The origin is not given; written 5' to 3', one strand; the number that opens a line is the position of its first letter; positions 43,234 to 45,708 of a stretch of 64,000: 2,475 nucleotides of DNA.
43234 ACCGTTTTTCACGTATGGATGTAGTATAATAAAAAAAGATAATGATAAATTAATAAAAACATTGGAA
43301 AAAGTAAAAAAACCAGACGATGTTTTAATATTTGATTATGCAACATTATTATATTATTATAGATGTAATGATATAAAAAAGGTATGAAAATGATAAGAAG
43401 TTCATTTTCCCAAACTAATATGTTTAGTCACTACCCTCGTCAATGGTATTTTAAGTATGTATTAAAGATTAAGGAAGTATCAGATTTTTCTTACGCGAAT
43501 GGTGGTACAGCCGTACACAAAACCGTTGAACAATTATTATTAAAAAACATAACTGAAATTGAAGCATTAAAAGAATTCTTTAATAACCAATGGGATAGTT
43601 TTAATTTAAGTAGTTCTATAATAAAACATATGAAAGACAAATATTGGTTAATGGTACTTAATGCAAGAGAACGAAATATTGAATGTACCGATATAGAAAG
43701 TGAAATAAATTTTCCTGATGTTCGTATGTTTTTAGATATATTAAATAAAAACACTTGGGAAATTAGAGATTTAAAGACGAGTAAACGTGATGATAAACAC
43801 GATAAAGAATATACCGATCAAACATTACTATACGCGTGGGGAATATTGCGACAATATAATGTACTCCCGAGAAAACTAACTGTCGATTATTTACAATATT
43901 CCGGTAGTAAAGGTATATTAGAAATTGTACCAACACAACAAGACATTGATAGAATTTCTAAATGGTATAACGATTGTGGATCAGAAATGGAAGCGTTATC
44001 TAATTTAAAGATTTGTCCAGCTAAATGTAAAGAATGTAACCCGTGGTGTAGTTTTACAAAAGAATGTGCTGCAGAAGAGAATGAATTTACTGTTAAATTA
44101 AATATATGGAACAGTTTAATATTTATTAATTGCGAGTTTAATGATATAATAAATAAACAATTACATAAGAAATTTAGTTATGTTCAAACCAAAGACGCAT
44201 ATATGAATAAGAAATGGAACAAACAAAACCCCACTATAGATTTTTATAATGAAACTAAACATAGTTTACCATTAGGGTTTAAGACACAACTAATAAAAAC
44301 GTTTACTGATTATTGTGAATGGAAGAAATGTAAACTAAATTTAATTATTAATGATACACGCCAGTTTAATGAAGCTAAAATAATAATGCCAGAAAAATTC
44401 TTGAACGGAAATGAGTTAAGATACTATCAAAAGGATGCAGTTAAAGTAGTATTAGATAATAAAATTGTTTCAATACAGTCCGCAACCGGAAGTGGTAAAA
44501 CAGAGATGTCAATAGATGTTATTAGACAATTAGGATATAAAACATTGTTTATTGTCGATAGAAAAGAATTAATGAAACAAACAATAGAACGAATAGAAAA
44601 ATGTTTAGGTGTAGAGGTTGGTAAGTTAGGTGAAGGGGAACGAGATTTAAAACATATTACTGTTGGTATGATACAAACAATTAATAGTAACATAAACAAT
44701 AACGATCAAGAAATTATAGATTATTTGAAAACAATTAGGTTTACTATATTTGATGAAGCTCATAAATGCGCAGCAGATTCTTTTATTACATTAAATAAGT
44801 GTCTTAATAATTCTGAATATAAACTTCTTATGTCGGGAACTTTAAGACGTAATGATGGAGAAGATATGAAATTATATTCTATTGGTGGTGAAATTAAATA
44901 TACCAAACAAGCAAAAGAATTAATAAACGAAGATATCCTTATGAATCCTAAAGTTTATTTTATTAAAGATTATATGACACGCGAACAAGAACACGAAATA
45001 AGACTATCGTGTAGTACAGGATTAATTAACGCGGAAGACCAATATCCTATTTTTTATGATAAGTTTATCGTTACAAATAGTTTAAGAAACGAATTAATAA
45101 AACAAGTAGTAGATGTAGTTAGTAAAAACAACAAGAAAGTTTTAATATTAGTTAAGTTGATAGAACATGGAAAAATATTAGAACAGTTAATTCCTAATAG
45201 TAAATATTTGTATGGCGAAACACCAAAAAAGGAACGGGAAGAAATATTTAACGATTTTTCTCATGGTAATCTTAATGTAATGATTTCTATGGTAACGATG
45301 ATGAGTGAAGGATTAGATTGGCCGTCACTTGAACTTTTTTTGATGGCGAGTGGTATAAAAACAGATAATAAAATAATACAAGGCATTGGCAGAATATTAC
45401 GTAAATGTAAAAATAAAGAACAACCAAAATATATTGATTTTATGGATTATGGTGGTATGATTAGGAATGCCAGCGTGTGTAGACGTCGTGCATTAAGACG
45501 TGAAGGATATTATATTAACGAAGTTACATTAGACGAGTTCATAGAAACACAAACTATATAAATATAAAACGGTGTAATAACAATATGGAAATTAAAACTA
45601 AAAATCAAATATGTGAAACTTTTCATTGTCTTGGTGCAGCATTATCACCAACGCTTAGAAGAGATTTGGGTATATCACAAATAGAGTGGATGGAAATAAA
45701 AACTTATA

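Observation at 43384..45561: Single 725-aa polypeptide fusing a Cas4-like Fe-S RecB-family nuclease to an SF2 DEAH helicase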

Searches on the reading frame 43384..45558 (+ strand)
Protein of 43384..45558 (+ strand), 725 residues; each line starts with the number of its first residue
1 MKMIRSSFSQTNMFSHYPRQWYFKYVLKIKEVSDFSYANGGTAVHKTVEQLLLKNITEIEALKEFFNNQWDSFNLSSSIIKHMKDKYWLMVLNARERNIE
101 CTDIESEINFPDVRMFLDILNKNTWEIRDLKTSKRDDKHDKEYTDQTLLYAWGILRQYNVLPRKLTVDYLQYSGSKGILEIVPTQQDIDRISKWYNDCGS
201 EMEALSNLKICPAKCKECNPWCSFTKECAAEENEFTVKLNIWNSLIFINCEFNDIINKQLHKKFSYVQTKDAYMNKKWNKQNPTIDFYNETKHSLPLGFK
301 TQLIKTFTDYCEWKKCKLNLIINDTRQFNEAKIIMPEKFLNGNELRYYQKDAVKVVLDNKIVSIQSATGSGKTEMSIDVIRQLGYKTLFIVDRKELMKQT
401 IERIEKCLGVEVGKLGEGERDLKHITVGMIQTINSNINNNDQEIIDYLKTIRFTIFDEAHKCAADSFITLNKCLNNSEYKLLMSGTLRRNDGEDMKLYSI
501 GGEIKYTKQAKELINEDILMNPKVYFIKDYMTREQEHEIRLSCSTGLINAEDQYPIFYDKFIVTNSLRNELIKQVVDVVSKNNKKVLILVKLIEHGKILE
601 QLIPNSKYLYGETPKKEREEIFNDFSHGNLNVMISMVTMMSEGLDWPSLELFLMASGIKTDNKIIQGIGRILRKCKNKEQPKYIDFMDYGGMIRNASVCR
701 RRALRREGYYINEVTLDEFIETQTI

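Call 3: search_protein_families(library=pfam, proteins=[window:43384-45558:+], max_evalue=0.1)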
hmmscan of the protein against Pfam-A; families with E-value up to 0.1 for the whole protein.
window:43384-45558:+ (725 aa): 7 families
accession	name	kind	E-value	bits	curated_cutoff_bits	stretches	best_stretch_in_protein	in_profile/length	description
PF04851.21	ResIII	-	2.8e-23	83.1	22.5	1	344-488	3-163/164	Type III restriction enzyme, res subunit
PF12705.13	PDDEXK_1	-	3.7e-16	60.3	22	1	6-224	2-242/247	PD-(D/E)XK nuclease superfamily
PF00270.35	DEAD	-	4.1e-15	56.4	26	1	348-489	3-162/167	DEAD/DEAH box helicase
PF00271.37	Helicase_C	-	1.2e-11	45.3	23.5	1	573-674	4-109/110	Helicase conserved C-terminal domain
PF18766.7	SWI2_SNF2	-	1.1e-05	25.6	26.7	1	364-477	23-146/221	SWI2/SNF2 ATPase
PF16203.11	ERCC3_RAD25_C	-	6.5e-05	22.8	27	1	570-683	47-160/248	ERCC3/RAD25/XPB C-terminal helicase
PF13401.12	AAA_22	-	0.096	13.4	27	0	364-486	10-123/130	AAA domain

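Call 4: search_protein_families(library=phrogs, proteins=[window:43384-45558:+], max_evalue=0.01)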
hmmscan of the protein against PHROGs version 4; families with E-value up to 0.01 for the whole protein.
window:43384-45558:+ (725 aa): 8 families
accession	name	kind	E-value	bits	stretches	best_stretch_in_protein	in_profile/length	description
phrog_16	-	DNA, RNA and nucleotide metabolism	1.8e-67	229.4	1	344-690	272-602/986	DNA helicase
phrog_9690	-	DNA, RNA and nucleotide metabolism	4e-40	138.8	1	435-713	25-295/306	DNA helicase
phrog_69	-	DNA, RNA and nucleotide metabolism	6.7e-19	69.3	1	1-183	85-273/501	exonuclease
phrog_14619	-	DNA, RNA and nucleotide metabolism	9.5e-15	55.9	1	253-469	22-248/314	DNA helicase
phrog_16259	-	DNA, RNA and nucleotide metabolism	1.6e-11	45.1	1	246-500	14-274/330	DNA helicase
phrog_16694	-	unknown function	5.2e-06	25.7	1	335-407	265-347/1010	-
phrog_6819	-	DNA, RNA and nucleotide metabolism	0.00015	21.4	1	344-409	20-86/645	Holliday junction branch migration helicase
phrog_17901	-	DNA, RNA and nucleotide metabolism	0.0056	18.1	0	636-720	17-101/109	DNA helicase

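Call 5: find_homologous_proteins(query=window:43384-45558:+, max_evalue=0.00001)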
Query window:43384-45558:+ (725 aa): 42 proteins with E <= 0.00001 among 5850 candidates.
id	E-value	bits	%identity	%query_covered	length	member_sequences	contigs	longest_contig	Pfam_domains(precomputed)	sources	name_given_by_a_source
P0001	0.0e+0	1651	100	100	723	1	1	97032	PF00270.36,PF12705.14,PF00271.38,PF04851.22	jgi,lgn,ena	-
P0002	0.0e+0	1119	69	96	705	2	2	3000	PF00270.36,PF12705.14,PF16203.12,PF18766.8,PF00271.38,PF04851.22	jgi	jgi:superfamily II DNA or RNA helicase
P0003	1.6e-227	775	53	50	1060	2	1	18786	PF05204.20,PF00270.36,PF12705.14,PF16203.12,PF05203.22,PF14528.12,PF00271.38,PF04851.22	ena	-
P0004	5.1e-180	618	44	98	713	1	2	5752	PF00270.36,PF12705.14,PF16203.12,PF00271.38,PF04851.22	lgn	-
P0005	1.5e-176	607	45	98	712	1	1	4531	PF00270.36,PF12705.14,PF16203.12,PF18766.8,PF00271.38,PF04851.22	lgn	-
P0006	1.9e-176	606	43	98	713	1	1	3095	PF00270.36,PF12705.14,PF16203.12,PF00271.38,PF04851.22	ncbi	-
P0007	2.8e-175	603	47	63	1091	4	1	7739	PF00270.36,PF12705.14,PF00271.38,PF04851.22,PF14890.12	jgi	-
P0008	8.4e-173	594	43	99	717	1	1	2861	PF00270.36,PF12705.14,PF16203.12,PF00271.38,PF04851.22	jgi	-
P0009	8.8e-171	588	41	97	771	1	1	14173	PF00270.36,PF12705.14,PF16203.12,PF00271.38,PF04851.22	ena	-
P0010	8.3e-167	575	43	98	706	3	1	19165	PF00270.36,PF12705.14,PF16203.12,PF00271.38,PF04851.22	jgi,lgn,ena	-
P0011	5.3e-166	572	42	97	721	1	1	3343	PF00270.36,PF12705.14,PF16203.12,PF00271.38,PF04851.22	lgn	-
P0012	7.7e-166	571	42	97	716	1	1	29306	PF00270.36,PF12705.14,PF16203.12,PF00271.38,PF04851.22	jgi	-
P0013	3.0e-165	569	43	98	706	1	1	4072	PF00270.36,PF12705.14,PF16203.12,PF18766.8,PF00271.38,PF04851.22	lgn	-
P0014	1.9e-162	560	41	96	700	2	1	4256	PF00270.36,PF12705.14,PF16203.12,PF00271.38,PF04851.22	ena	-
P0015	3.5e-162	559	41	99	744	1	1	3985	PF00270.36,PF12705.14,PF16203.12,PF00271.38,PF04851.22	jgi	-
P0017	2.1e-159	550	41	99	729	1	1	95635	PF00270.36,PF12705.14,PF16203.12,PF18766.8,PF00271.38,PF04851.22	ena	-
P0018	1.3e-158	547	38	98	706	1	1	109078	PF00270.36,PF12705.14,PF16203.12,PF00271.38,PF04851.22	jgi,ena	-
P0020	1.8e-157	544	41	98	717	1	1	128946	PF00270.36,PF12705.14,PF16203.12,PF00271.38,PF04851.22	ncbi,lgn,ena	-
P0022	1.3e-153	531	41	98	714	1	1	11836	PF00270.36,PF12705.14,PF16203.12,PF13245.13,PF13401.13,PF00271.38,PF04851.22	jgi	jgi:superfamily II DNA or RNA helicase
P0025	3.9e-149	516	41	98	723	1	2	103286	PF00270.36,PF12705.14,PF16203.12,PF00271.38,PF04851.22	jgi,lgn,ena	jgi:superfamily II DNA or RNA helicase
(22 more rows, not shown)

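Call 6: search_solved_structures(query=window:43384-45558:+, max_evalue=0.01, show_alignments=3)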
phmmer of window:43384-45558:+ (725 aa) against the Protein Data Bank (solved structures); distinct sequences matched with E-value up to 0.01: 32.
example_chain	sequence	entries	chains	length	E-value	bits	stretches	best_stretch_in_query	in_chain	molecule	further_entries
6p4f_A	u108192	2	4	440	4.1e-24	87.9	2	343-519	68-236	DNA-dependent ATPase XPBII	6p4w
5tnu_A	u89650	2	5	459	4.8e-24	87.7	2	343-519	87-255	DNA-dependent ATPase XPBII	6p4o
6p66_A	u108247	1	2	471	3.1e-17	65.2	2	343-503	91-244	DNA repair protein RAD25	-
2fwr_A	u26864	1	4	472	3.1e-17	65.1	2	343-503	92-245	DNA repair protein RAD25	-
2oca_A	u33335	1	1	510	6.4e-11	44.3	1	294-697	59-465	ATP-dependent DNA helicase uvsW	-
2fz4_A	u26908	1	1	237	9.8e-08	33.8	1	343-493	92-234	DNA repair protein RAD25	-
2fzl_A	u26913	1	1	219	2.6e-06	29.1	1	573-683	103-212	DNA repair protein RAD25, XPB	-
2z0m_A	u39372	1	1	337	4.7e-06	28.2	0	348-405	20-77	337aa long hypothetical ATP-dependent RNA helicase deaD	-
6o8h_A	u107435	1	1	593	3.2e-05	25.4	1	569-707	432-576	UvrABC system protein B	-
6o8g_A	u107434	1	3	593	4.8e-05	24.9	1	569-707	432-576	UvrABC system protein B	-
6o8e_A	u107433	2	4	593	4.8e-05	24.9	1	569-707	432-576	UvrABC system protein B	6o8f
1t5l_A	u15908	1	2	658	5.7e-05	24.6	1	569-707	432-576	UvrABC system protein B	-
1d9z_A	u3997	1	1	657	5.9e-05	24.6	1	569-707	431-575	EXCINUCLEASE UVRABC COMPONENT UVRB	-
2fdc_A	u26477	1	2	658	5.9e-05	24.6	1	569-707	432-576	UvrABC system protein B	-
1d9x_A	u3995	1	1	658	5.9e-05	24.6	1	569-707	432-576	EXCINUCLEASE UVRABC COMPONENT UVRB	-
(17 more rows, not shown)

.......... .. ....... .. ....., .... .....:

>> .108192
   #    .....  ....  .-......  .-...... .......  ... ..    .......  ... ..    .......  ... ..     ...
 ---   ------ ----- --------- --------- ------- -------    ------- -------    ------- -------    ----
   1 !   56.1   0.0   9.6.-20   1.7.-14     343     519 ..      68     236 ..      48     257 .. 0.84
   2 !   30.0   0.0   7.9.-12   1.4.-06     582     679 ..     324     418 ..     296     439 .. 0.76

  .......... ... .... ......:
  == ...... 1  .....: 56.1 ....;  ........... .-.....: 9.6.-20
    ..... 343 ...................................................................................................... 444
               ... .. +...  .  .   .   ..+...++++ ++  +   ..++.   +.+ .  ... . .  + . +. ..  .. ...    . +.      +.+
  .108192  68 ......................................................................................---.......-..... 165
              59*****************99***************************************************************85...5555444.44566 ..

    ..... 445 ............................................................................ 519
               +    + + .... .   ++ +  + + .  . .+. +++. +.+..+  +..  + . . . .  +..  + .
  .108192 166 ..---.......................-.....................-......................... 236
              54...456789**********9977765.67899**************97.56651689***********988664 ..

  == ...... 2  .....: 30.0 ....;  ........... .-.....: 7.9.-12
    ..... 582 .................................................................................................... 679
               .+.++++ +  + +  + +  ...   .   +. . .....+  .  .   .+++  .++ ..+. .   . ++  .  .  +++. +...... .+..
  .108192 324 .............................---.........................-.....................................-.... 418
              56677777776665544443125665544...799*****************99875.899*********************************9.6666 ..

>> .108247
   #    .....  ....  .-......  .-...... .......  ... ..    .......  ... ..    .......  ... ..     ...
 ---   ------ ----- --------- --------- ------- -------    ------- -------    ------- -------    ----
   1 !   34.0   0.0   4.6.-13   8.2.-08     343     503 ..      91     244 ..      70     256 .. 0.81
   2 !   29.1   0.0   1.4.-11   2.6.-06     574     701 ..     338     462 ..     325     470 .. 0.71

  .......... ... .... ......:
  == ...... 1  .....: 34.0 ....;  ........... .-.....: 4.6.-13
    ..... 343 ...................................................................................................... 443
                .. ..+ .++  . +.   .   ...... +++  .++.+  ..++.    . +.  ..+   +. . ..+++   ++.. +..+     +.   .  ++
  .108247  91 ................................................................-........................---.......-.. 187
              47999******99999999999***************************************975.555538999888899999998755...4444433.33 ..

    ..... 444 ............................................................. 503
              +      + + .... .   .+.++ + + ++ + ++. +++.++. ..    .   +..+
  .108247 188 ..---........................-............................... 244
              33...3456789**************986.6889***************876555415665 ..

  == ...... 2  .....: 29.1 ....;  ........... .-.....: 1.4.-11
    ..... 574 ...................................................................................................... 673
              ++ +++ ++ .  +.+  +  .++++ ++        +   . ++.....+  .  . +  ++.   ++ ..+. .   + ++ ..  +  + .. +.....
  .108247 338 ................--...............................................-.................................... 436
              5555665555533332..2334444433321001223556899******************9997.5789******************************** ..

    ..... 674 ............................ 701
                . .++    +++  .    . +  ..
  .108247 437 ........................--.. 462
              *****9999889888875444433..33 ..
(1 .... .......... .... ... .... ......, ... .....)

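Call 7: search_dna_similar(query=window:43384-45558:+, collection=phages, mode=protein, max_rows=30)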
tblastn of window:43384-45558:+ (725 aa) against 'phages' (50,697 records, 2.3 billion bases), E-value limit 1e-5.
Records with a match: 1445; places in all: 1446; records where one place covers at least 80% of the query: 0.
Best place of each record, by identity: <60% 1445.
By first word of the organism name: Escherichia 355; Staphylococcus 342; Bacillus 130; Synechococcus 110; Enterococcus 69; Shigella 56; Listeria 55; Klebsiella 49; Enterobacteria 34; Yersinia 29; and 43 more.
By host as written in the record: - 242; Escherichia coli 165; Staphylococcus aureus 112; Listeria monocytogenes 43; Staphylococcus sp. 27; Bacillus subtilis 23; Escherichia coli B 23; Staphylococcus carnosus TM300 22; and 368 more.
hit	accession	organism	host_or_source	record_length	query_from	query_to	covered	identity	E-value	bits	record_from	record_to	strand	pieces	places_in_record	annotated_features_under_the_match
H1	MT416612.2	Bacillus phage YungSlug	Bacillus thuringiensis kurstaki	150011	233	713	66%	29.4%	4e-13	139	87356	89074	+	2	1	DNA helicase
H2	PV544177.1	Enterococcus phage Revolver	Enterococcus faecalis ATCC 33186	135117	248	716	65%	27.2%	4e-14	145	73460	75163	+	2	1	DNA helicase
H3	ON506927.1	Enterococcus phage TJE1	Enterococcus faecium strain UCH1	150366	255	716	64%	27.1%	6e-10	131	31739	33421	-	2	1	deoxyuridine 5'-triphosphate DNA helicase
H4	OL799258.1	Enterococcus phage phiSHEF13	Enterococcus faecium E1071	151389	255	716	64%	27.1%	6e-10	131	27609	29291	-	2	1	DNA helicase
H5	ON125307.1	Enterococcus phage vB_OCPT_Bop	Enterococcus sp.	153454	248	716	65%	26.7%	3e-10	133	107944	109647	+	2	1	uvsW: ATP-dependent DNA helicase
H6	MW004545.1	Enterococcus phage EFGrNG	Enterococcus faecalis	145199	248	716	65%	26.7%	3e-10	133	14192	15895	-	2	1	DNA helicase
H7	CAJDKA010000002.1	Enterococcus phage 163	Human fecal sample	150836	248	716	65%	26.7%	3e-10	133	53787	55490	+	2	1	Phage DNA helicase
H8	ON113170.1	Enterococcus phage vB_OCPT_CCS1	Enterococcus sp.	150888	248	716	65%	26.7%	3e-10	133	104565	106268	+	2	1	uvsW: ATP-dependent DNA helicase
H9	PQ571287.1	Enterococcus phage EA1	Enterococcus avium BBCO_DT_2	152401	248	716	65%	26.7%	3e-10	133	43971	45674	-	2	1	DNA helicase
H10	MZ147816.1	Enterococcus phage 113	Enterococcus faecium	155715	248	716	65%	26.7%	3e-10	133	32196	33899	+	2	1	DNA helicase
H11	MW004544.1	Enterococcus phage EFGrKN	Enterococcus faecalis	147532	248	716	65%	26.7%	4e-10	133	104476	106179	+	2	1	DNA helicase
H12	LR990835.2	Enterococcus phage Porthos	-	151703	248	716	65%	26.7%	4e-10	133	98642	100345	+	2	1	UvsW-like helicase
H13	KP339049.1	Enterococcus phage EFDG1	Enterococcus faecalis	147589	248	716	65%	26.7%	4e-10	133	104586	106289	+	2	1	DNA helicase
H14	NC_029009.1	Enterococcus phage EFDG1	Enterococcus faecalis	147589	248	716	65%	26.7%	4e-10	133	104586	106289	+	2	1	DNA helicase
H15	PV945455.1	Enterococcus phage vB_Edu_21C1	Enterococcus sp.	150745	248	716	65%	26.7%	3e-10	132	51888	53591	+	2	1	DNA helicase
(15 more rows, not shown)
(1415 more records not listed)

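Call 13: find_encoding_contigs(protein=P0001, flank=10000, max_places=3)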
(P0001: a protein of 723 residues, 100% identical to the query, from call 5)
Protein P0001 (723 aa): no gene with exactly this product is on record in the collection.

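Call 14: find_encoding_contigs(protein=P0020, flank=10000, max_places=3)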
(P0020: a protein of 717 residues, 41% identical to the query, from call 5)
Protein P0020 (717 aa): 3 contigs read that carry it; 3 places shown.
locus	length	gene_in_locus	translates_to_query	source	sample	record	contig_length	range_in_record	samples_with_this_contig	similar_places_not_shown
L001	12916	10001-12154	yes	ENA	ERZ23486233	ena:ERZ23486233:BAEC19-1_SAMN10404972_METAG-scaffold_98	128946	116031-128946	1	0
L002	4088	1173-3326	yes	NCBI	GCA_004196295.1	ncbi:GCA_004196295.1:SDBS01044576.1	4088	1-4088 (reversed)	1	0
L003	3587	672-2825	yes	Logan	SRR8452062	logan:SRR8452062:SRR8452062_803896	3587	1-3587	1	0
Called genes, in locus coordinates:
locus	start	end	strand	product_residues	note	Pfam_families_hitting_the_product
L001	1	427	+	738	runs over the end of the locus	-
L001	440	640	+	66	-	-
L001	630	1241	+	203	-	-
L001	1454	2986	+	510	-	-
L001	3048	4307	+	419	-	PF12323:HTH_OrfB_IS605, PF01385:OrfB_IS605 (weak), PF07282:Cas12f1-like_TNB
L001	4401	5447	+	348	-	-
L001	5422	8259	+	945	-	-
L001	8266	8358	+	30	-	-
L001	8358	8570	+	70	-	PF18905:DUF5661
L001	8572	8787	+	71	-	-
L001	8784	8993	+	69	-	-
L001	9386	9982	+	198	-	-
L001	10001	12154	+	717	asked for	PF12705:PDDEXK_1, PF00270:DEAD, PF04851:ResIII, PF16203:ERCC3_RAD25_C, PF00271:Helicase_C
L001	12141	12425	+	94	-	-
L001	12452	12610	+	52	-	-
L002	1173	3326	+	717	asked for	PF12705:PDDEXK_1, PF00270:DEAD, PF04851:ResIII, PF16203:ERCC3_RAD25_C, PF00271:Helicase_C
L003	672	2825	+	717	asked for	PF12705:PDDEXK_1, PF00270:DEAD, PF04851:ResIII, PF16203:ERCC3_RAD25_C, PF00271:Helicase_C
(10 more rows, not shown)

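Call 21: find_encoding_contigs(protein=P0018, flank=10000, max_places=2)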
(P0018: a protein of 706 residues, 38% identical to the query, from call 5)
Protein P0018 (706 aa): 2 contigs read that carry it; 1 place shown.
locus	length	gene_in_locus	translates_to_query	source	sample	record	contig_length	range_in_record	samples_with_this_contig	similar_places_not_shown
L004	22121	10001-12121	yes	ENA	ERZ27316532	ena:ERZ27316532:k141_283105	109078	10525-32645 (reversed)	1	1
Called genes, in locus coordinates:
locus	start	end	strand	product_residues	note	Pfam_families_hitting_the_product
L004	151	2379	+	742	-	-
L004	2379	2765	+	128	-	-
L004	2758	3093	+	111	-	-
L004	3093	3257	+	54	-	-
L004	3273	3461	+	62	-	-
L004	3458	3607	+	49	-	-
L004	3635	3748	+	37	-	-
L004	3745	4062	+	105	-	-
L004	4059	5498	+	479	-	-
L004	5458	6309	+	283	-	-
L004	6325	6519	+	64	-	PF13597:NRDD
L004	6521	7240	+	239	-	PF13641:Glyco_tranf_2_3, PF00535:Glycos_transf_2, PF10111:Glyco_tranf_2_2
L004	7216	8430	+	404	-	PF04922:DIE2_ALG10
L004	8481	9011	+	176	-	-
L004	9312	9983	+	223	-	-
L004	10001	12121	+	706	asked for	PF12705:PDDEXK_1, PF00270:DEAD, PF04851:ResIII, PF16203:ERCC3_RAD25_C, PF00271:Helicase_C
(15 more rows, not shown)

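Call 22: find_encoding_contigs(protein=P0017, flank=10000, max_places=2)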
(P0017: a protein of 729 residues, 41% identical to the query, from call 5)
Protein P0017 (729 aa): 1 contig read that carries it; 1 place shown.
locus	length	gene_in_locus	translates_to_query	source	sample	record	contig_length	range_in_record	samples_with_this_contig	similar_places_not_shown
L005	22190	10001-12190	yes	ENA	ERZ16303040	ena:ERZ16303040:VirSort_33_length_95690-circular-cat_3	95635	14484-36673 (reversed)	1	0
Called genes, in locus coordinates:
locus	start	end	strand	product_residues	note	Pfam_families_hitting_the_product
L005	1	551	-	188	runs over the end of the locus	-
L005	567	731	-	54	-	-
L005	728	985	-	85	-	-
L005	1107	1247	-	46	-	-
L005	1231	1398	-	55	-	-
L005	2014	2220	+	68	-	-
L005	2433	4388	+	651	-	-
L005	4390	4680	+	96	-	-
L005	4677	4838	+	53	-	-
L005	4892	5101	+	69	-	-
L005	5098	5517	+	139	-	-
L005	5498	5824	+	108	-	-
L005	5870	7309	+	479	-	-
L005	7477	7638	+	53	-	-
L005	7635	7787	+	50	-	PF21349:RUBY_RBDX (faint)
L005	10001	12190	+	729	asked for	PF12705:PDDEXK_1, PF00270:DEAD, PF04851:ResIII, PF18766:SWI2_SNF2 (weak), PF00271:Helicase_C, PF16203:ERCC3_RAD25_C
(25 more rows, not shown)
